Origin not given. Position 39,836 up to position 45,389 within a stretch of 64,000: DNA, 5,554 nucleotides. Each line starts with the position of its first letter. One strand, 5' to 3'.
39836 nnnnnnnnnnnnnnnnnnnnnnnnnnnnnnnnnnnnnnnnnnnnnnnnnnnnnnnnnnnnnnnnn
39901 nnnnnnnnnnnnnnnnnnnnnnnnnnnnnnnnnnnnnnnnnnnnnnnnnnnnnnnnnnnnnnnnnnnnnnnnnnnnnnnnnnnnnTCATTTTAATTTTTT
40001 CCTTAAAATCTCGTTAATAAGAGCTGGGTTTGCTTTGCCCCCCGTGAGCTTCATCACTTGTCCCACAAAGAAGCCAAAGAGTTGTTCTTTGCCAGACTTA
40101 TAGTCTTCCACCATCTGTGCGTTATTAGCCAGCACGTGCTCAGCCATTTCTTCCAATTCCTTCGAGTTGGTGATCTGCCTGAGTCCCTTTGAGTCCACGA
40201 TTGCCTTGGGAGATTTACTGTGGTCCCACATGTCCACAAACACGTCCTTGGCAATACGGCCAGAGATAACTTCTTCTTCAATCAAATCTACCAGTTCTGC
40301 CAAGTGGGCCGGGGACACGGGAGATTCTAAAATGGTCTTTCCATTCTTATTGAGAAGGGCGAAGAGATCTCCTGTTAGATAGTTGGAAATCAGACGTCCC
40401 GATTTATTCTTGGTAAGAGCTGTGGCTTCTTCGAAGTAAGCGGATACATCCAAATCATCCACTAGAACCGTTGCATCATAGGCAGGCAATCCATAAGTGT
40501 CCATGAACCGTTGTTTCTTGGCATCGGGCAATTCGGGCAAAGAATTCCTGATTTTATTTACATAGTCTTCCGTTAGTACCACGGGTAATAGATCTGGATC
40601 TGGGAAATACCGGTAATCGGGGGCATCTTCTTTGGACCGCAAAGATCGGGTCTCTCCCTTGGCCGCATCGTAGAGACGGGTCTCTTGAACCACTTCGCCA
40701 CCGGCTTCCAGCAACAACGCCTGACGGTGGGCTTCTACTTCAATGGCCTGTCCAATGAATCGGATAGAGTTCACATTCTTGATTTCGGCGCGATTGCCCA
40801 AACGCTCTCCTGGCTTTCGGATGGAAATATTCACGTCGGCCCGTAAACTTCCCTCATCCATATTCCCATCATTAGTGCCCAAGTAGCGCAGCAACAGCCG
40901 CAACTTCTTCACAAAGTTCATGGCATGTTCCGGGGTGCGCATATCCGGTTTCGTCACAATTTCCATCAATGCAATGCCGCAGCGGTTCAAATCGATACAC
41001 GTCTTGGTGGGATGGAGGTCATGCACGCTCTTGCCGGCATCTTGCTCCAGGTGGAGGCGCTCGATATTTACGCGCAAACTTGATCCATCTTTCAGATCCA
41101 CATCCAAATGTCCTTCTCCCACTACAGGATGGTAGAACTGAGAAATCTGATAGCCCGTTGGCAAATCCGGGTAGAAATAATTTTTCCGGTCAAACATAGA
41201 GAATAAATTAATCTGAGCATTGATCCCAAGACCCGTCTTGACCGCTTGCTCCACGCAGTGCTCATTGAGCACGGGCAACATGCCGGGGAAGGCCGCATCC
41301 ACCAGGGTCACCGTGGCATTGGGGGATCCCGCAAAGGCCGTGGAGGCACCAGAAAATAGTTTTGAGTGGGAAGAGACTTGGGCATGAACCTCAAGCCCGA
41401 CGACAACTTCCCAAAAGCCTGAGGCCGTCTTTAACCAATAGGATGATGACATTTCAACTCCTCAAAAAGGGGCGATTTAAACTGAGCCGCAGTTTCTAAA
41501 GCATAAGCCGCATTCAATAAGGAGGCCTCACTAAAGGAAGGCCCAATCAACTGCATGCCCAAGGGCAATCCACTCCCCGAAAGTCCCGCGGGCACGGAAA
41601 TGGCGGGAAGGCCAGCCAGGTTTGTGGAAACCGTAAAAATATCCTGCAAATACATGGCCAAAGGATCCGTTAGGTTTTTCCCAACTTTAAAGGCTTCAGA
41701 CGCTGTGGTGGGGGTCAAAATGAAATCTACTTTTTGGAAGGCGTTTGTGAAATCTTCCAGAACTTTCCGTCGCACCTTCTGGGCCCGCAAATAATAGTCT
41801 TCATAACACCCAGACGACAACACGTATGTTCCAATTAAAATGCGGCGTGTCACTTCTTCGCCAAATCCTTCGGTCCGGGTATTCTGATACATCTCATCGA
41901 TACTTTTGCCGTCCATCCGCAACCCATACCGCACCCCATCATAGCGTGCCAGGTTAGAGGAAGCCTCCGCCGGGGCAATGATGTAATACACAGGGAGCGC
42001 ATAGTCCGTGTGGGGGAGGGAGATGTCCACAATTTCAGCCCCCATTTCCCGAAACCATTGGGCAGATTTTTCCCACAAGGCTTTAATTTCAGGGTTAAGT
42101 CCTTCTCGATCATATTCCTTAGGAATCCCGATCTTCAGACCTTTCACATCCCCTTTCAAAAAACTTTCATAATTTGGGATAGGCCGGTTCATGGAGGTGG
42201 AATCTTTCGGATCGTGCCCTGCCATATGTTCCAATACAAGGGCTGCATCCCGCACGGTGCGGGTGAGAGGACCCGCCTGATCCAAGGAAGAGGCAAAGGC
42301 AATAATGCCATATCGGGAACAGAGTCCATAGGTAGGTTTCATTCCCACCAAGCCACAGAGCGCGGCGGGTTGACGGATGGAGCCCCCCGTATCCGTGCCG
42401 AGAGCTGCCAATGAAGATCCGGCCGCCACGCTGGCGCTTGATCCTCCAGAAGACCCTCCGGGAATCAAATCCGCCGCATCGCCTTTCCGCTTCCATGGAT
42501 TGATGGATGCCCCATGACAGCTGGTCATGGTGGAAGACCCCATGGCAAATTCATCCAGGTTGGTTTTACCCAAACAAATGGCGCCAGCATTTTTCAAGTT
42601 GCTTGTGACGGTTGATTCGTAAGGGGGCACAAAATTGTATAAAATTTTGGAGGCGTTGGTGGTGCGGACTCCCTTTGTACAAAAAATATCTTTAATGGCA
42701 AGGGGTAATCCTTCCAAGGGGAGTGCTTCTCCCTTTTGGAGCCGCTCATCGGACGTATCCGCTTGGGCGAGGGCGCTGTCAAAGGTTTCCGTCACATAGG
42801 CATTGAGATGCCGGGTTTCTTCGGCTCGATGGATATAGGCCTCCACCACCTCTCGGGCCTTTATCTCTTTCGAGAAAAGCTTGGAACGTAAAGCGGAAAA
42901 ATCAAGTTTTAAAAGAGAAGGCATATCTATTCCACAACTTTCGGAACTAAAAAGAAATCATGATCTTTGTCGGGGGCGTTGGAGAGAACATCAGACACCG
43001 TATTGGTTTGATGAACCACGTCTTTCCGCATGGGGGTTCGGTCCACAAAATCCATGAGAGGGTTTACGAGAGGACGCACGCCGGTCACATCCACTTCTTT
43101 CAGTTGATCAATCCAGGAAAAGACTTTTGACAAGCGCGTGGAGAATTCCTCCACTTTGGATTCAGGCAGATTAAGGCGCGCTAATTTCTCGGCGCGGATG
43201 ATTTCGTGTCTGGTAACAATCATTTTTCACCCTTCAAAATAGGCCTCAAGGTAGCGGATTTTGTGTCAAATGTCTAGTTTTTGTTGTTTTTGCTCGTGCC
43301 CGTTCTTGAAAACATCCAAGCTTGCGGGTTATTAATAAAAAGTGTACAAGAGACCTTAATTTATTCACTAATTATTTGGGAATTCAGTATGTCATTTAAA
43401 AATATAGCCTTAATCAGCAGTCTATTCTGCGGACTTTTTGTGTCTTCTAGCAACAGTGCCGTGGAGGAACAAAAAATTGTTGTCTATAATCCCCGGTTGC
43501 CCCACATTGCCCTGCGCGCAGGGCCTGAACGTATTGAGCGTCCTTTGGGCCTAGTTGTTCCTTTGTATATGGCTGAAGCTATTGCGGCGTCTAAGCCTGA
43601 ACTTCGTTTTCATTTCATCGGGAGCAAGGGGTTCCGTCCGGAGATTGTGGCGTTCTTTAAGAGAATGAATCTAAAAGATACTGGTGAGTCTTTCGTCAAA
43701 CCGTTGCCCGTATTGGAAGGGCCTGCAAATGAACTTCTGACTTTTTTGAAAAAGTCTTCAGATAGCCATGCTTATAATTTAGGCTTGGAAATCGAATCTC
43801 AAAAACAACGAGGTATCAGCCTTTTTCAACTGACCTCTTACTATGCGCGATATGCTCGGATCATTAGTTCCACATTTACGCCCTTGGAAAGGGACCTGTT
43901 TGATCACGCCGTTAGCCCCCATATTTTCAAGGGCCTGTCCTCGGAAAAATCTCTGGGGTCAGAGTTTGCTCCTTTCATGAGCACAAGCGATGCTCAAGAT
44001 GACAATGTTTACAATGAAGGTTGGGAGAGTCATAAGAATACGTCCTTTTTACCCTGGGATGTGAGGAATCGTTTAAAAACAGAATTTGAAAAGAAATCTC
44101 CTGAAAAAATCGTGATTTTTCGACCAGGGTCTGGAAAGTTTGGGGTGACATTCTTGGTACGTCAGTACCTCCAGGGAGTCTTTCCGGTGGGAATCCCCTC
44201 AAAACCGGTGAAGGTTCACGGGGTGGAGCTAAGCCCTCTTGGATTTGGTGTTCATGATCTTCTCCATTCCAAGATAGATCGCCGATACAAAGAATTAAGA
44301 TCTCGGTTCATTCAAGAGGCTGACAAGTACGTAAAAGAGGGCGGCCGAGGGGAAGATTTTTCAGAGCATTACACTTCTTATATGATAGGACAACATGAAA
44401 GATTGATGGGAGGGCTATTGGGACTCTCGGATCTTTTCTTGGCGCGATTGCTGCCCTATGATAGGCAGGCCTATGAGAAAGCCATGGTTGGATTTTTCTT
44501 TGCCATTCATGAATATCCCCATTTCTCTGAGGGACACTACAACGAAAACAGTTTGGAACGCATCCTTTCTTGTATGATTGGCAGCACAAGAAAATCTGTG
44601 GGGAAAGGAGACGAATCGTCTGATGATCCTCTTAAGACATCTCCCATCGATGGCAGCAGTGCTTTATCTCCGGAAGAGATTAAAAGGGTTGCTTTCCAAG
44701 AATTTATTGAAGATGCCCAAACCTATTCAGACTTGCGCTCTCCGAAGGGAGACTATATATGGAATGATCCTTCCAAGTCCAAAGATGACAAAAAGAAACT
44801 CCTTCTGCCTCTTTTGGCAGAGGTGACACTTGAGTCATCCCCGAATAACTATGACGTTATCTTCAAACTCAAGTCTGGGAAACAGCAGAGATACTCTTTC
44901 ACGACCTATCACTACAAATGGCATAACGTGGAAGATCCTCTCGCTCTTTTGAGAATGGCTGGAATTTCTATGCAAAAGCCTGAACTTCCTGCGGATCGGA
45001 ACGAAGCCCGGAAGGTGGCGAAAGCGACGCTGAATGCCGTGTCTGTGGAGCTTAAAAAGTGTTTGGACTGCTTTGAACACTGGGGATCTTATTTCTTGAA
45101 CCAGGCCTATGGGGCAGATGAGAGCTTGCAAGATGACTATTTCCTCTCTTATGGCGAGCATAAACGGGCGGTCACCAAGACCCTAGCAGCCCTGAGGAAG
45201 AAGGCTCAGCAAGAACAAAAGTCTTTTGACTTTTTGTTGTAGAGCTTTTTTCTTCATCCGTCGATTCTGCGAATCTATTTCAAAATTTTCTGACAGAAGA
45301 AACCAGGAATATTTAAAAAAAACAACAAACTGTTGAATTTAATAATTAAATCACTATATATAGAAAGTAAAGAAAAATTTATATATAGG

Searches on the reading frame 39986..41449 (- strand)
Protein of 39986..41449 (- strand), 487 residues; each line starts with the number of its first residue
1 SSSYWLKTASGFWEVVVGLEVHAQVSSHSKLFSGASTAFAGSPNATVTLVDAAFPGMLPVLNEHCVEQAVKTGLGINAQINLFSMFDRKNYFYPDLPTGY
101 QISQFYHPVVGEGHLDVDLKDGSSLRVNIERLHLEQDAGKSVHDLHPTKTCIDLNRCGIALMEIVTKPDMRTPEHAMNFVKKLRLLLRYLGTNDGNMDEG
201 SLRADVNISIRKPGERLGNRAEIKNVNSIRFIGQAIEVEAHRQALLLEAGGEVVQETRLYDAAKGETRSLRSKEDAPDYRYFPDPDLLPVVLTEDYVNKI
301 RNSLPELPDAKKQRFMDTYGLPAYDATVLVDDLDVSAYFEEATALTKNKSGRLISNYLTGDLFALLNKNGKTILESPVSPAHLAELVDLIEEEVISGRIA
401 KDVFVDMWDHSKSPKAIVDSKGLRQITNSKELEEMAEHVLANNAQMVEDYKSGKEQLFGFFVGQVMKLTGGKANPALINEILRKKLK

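Call 57: search_protein_families(library=pfam, proteins=[window:39986-41449:-], max_evalue=0.00001)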
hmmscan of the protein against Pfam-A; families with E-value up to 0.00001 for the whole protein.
window:39986-41449:- (487 aa): 2 families
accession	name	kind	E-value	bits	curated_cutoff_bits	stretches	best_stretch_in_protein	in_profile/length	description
PF02934.20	GatB_N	-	3.1e-112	374.7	23.4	1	15-297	1-276/277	GatB/GatE catalytic domain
PF02637.23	GatB_Yqey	-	3.6e-51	173.4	27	1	338-486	2-148/148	GatB domain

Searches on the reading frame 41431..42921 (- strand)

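Call 57: search_protein_families(library=pfam, proteins=[window:41431-42921:-], max_evalue=0.00001)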
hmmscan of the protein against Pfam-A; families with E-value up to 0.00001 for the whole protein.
window:41431-42921:- (496 aa): 1 family
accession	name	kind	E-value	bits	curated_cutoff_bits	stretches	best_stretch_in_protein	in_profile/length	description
PF01425.27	Amidase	-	9.9e-154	513.1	27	1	24-469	1-445/445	Amidase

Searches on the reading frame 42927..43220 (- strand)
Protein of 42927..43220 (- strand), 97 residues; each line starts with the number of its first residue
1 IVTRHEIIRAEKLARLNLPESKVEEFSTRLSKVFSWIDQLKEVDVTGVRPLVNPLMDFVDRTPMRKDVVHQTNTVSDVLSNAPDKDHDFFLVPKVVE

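Call 57: search_protein_families(library=pfam, proteins=[window:42927-43220:-], max_evalue=0.00001)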
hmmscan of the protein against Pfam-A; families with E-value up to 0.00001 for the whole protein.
window:42927-43220:- (97 aa): 1 family
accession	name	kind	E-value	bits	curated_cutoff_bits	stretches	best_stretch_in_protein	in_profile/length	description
PF02686.20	GatC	-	2.6e-18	66.4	23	1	18-92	1-66/66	Glu-tRNAGln amidotransferase C subunit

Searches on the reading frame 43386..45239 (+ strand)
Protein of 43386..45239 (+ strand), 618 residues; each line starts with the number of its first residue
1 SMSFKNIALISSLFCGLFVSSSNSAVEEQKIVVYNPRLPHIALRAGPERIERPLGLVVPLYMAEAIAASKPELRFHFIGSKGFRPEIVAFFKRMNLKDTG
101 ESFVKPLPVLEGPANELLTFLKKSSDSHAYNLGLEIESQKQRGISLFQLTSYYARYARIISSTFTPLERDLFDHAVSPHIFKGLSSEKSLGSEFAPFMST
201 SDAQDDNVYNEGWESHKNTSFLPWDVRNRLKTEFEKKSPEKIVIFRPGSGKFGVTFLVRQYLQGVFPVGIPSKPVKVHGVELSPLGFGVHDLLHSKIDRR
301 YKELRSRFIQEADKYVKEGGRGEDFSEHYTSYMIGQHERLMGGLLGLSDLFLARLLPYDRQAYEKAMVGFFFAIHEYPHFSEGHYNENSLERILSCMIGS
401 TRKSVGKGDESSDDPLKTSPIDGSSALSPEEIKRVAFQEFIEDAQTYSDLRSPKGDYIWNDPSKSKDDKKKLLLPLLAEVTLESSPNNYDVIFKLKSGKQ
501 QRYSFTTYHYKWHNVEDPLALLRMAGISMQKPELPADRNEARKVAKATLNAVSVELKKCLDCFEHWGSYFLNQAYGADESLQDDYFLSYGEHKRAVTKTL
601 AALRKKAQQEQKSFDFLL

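Call 3: search_protein_families(library=pfam, proteins=[window:43386-45239:+], max_evalue=1)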
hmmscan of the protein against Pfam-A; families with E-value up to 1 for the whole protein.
window:43386-45239:+ (618 aa): 1 family
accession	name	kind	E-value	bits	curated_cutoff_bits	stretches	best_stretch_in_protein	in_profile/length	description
PF12927.12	DUF3835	-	0.36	12.1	21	1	291-318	25-52/78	Domain of unknown function (DUF3835)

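Call 69: search_protein_families(library=ncbifam, proteins=[window:43386-45239:+], max_evalue=1)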
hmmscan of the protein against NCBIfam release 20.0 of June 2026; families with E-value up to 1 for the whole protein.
window:43386-45239:+ (618 aa): 0 families

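Call 70: search_solved_structures(query=window:43386-45239:+, max_evalue=1)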
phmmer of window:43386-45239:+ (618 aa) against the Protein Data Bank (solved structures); distinct sequences matched with E-value up to 1: 0.
